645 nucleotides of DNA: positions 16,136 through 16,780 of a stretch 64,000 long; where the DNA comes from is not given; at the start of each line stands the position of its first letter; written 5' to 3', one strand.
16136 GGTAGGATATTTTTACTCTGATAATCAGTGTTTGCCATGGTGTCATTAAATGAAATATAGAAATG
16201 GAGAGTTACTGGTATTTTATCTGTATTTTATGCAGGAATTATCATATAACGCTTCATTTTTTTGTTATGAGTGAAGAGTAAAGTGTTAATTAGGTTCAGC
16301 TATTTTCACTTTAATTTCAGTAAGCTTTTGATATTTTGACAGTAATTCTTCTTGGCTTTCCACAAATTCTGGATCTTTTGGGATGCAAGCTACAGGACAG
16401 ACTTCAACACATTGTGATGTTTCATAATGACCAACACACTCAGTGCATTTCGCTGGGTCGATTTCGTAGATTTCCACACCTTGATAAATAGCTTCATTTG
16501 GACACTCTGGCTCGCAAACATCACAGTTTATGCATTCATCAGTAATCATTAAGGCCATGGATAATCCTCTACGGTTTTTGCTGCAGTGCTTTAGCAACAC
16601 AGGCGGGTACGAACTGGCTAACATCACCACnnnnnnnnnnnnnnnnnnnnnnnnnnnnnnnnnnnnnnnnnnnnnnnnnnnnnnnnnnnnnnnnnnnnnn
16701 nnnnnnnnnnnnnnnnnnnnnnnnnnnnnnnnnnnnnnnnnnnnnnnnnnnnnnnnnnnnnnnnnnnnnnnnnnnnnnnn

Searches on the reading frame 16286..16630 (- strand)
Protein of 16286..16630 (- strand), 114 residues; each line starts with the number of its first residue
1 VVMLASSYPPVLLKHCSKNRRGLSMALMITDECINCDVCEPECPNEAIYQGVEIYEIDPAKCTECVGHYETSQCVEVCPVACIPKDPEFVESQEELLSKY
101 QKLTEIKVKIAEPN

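Call 12: search_protein_families(library=pfam, proteins=[window:16286-16630:-], max_evalue=0.001)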
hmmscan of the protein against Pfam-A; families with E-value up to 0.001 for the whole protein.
window:16286-16630:- (114 aa): 5 families
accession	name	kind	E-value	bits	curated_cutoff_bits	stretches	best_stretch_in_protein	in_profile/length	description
PF00037.32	Fer4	-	1.9e-07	31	21.1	1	30-49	5-24/24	4Fe-4S binding domain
PF12838.12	Fer4_7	-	6.2e-06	27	27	1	33-81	2-51/52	4Fe-4S dicluster domain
PF13237.11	Fer4_10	-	3.4e-05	24.1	25.5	1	30-79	6-53/53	4Fe-4S dicluster domain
PF13484.11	Fer4_16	-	0.0001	23.5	30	0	32-64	1-31/66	4Fe-4S double cluster binding domain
PF12797.12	Fer4_2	-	0.00034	20.8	24.5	0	28-44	5-21/22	4Fe-4S binding domain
